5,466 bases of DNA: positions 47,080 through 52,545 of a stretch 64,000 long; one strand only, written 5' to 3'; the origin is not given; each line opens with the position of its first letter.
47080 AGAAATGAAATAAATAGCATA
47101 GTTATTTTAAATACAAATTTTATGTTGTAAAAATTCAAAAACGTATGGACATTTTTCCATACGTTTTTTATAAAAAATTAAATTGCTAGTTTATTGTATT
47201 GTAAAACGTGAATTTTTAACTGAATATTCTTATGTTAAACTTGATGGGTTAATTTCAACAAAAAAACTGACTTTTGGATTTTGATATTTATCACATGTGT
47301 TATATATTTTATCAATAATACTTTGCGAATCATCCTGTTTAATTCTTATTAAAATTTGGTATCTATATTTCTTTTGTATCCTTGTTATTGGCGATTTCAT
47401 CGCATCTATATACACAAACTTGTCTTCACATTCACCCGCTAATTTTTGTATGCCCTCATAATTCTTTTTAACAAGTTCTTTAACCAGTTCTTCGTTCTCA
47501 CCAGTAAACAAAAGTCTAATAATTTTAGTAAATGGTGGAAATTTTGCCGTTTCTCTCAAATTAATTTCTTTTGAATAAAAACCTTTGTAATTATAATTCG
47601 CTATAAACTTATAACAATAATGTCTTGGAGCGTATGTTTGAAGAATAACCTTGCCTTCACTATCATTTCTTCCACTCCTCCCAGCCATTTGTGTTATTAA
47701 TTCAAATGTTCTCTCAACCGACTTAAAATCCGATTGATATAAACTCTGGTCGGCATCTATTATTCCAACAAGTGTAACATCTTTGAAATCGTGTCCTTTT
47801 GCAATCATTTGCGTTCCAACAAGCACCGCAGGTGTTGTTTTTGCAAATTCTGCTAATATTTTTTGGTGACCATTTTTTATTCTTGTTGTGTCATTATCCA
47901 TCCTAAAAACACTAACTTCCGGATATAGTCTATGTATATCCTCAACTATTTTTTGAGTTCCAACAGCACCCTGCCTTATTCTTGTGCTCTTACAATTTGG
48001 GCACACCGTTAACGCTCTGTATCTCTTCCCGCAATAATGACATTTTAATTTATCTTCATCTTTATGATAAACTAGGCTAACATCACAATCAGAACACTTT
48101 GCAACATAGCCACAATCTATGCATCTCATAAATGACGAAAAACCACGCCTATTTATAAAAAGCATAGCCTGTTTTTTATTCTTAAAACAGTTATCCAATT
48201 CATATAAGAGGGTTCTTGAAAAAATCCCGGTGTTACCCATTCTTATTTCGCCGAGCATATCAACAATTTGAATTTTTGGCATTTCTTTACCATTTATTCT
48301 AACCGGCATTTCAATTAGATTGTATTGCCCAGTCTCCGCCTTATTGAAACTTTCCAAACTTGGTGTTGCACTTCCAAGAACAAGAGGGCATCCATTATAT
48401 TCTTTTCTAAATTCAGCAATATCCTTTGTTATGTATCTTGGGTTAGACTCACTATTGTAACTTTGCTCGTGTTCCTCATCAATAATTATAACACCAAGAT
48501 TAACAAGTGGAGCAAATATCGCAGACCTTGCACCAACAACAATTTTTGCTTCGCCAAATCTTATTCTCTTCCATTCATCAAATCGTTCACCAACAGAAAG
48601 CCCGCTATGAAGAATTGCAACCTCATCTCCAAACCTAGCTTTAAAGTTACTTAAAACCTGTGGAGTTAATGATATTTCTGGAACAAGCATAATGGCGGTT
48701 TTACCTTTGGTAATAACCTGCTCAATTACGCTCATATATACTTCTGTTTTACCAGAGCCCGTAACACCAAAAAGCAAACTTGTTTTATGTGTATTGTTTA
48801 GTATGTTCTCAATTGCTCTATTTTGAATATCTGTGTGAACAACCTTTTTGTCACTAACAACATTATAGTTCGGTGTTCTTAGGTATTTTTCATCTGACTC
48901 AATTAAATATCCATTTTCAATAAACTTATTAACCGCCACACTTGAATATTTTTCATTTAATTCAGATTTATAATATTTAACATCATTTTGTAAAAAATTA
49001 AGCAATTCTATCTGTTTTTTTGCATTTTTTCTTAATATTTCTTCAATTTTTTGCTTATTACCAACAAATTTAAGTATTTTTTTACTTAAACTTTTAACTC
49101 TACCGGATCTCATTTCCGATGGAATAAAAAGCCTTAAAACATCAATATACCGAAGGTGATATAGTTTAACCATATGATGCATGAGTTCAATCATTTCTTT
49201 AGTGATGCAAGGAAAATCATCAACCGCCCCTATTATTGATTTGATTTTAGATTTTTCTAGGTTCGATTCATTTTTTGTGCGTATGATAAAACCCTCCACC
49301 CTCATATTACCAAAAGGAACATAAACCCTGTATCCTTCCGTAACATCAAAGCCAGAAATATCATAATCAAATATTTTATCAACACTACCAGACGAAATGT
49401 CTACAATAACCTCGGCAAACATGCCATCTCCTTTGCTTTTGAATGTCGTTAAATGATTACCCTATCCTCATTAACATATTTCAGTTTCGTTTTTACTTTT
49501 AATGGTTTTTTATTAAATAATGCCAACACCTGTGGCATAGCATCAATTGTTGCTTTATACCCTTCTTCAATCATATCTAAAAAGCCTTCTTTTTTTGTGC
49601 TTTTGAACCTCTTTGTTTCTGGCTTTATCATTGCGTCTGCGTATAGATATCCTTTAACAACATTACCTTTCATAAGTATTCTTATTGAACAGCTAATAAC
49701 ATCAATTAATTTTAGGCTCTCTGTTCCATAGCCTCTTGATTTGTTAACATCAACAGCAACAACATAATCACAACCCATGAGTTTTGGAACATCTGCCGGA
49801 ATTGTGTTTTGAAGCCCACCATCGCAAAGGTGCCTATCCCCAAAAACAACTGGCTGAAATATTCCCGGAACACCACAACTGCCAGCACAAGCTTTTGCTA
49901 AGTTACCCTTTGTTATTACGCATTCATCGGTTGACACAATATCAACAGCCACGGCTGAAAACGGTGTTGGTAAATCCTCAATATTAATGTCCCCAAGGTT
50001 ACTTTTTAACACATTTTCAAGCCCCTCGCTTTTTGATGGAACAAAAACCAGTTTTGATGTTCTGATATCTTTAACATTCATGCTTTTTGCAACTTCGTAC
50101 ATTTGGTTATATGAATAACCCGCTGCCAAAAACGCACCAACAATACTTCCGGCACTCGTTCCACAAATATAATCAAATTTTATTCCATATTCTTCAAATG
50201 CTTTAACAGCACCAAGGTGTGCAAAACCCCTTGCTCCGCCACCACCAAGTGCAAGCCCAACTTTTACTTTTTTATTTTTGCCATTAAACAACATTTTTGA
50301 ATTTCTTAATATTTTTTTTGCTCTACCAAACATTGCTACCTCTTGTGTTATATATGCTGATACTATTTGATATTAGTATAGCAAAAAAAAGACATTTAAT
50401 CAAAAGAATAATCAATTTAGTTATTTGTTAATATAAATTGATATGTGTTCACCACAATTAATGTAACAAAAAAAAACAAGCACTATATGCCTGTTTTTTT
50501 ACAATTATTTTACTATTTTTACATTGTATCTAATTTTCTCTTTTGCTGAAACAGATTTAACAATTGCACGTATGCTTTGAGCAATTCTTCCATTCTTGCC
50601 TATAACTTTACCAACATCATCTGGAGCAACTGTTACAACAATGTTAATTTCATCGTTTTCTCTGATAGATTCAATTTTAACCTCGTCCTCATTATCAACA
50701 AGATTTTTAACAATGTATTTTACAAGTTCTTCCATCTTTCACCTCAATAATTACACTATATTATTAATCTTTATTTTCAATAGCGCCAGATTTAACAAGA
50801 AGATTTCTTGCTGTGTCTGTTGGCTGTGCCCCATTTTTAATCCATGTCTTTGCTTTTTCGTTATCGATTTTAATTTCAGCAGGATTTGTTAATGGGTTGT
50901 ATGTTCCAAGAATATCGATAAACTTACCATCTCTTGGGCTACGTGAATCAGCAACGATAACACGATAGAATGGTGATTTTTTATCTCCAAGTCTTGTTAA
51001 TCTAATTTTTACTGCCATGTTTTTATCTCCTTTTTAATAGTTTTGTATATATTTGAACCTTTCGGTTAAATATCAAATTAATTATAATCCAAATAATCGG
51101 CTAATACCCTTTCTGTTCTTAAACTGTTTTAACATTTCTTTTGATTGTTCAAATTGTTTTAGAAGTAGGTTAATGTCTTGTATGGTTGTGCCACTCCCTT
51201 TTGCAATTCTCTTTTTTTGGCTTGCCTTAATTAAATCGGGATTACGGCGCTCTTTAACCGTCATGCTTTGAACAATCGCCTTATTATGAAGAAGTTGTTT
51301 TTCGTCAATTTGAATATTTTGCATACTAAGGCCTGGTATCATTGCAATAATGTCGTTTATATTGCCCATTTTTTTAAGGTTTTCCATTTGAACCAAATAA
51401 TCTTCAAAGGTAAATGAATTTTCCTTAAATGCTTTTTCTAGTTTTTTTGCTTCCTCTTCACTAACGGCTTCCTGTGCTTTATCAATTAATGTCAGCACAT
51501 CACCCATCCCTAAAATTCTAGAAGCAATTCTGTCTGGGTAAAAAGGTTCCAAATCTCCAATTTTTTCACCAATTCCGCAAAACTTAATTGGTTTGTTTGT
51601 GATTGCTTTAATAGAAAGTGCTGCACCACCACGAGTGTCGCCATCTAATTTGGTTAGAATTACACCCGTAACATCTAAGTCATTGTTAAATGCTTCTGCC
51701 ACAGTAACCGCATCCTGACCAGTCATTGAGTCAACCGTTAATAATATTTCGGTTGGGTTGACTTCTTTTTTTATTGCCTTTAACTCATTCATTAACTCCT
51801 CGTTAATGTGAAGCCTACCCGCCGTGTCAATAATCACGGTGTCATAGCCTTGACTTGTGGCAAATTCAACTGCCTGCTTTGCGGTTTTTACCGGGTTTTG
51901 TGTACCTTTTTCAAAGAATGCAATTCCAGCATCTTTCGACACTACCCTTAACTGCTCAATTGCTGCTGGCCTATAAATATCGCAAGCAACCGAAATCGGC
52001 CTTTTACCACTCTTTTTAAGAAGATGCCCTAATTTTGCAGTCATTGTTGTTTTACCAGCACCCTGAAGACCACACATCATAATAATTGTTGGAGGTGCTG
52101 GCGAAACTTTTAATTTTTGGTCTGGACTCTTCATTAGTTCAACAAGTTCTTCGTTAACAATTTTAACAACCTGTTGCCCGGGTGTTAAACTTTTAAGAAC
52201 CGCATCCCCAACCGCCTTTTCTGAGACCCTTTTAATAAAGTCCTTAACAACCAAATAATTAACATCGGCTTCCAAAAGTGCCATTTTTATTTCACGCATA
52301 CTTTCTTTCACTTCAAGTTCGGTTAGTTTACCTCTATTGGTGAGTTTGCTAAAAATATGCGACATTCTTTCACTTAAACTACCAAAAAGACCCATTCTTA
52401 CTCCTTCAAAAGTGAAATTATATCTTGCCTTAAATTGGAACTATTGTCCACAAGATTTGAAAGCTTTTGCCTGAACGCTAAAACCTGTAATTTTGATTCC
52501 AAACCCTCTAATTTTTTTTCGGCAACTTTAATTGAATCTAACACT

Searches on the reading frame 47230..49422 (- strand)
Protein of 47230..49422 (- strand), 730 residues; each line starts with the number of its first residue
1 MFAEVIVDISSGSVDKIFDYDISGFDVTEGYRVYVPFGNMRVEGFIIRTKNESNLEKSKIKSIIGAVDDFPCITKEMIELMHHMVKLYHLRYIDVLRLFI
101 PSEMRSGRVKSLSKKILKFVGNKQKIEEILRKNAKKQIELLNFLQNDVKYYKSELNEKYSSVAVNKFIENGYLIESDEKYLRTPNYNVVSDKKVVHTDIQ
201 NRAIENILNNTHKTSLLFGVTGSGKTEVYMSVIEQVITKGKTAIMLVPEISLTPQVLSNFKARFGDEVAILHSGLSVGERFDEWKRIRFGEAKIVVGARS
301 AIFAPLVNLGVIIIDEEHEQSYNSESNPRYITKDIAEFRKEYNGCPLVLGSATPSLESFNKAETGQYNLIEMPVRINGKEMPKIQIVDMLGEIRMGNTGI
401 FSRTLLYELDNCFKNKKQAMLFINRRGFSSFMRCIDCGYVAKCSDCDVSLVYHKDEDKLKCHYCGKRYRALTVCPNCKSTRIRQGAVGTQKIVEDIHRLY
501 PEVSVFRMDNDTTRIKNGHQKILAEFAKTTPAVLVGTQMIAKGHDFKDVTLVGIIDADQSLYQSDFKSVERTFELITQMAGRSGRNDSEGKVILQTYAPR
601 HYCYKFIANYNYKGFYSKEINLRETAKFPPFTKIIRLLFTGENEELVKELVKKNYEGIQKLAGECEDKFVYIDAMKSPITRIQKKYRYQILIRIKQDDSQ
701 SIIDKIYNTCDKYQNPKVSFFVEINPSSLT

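Call 56: search_protein_families(library=pfam, proteins=[window:47230-49422:-], max_evalue=0.001)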
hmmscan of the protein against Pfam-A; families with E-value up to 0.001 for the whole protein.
window:47230-49422:- (730 aa): 6 families
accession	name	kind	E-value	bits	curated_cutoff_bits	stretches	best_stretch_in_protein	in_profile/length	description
PF17764.6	PriA_3primeBD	-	1.1e-21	76.9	22.7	1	4-101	1-96/96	3'DNA-binding domain (3'BD)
PF00270.35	DEAD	-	2.4e-20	73.4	26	1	197-358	1-163/167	DEAD/DEAH box helicase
PF04851.21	ResIII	-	8.2e-18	65.3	22.5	1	197-355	5-163/164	Type III restriction enzyme, res subunit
PF18074.6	PriA_C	-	8.6e-14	52.6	26.9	1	630-726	1-95/95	Primosomal protein N C-terminal domain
PF00271.37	Helicase_C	-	5.1e-11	43.2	23.5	1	498-586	36-109/110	Helicase conserved C-terminal domain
PF18319.7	Zn_ribbon_PriA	-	1.3e-09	38.3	26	1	443-467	1-25/27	PriA DNA helicase Cys-rich region (CRR) domain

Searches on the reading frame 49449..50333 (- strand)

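Call 56: search_protein_families(library=pfam, proteins=[window:49449-50333:-], max_evalue=0.001)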
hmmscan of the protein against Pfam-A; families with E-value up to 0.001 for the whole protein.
window:49449-50333:- (294 aa): 1 family
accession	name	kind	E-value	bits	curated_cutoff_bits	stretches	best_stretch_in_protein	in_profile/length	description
PF01734.28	Patatin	-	4.8e-33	115.4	27.7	1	27-182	1-189/191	Patatin-like phospholipase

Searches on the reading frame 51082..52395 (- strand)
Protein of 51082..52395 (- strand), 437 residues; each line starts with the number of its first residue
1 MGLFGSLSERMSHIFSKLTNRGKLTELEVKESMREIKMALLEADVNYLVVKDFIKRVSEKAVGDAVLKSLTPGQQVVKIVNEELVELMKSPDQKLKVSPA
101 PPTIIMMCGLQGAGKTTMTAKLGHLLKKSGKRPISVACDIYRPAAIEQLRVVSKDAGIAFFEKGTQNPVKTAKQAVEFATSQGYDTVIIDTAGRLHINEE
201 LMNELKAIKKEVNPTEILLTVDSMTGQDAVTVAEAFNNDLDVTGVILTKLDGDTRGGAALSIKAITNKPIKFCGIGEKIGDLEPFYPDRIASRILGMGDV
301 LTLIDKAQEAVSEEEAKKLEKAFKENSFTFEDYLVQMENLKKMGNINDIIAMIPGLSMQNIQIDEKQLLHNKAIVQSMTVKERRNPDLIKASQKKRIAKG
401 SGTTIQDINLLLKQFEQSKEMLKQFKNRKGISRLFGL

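Call 56: search_protein_families(library=pfam, proteins=[window:51082-52395:-], max_evalue=0.001)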
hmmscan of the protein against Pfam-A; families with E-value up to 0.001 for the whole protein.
window:51082-52395:- (437 aa): 8 families
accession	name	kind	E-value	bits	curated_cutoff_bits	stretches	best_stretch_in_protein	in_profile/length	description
PF00448.28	SRP54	-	3.9e-75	252.3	22.7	1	102-296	1-196/196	SRP54-type protein, GTPase domain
PF02978.25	SRP_SPB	-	5.7e-31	107.2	27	1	327-422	1-91/91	Signal peptide binding domain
PF02881.24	SRP54_N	-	2.3e-20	73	22.4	1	7-84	1-75/75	SRP54-type protein, helical bundle domain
PF01656.29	CbiA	-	1.9e-06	28.3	25.4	1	112-255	9-88/125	CobQ/CobB/MinD/ParA nucleotide binding domain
PF13401.12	AAA_22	-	2.3e-05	25.1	27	0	103-210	6-109/130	AAA domain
PF01583.26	APS_kinase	-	0.00018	22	21.1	0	103-142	3-42/152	Adenylylsulphate kinase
PF06414.18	Zeta_toxin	-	0.00018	21.5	22.3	1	94-193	9-105/199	Zeta toxin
PF13671.12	AAA_33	-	0.00055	20.7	27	1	105-191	2-77/143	AAA domain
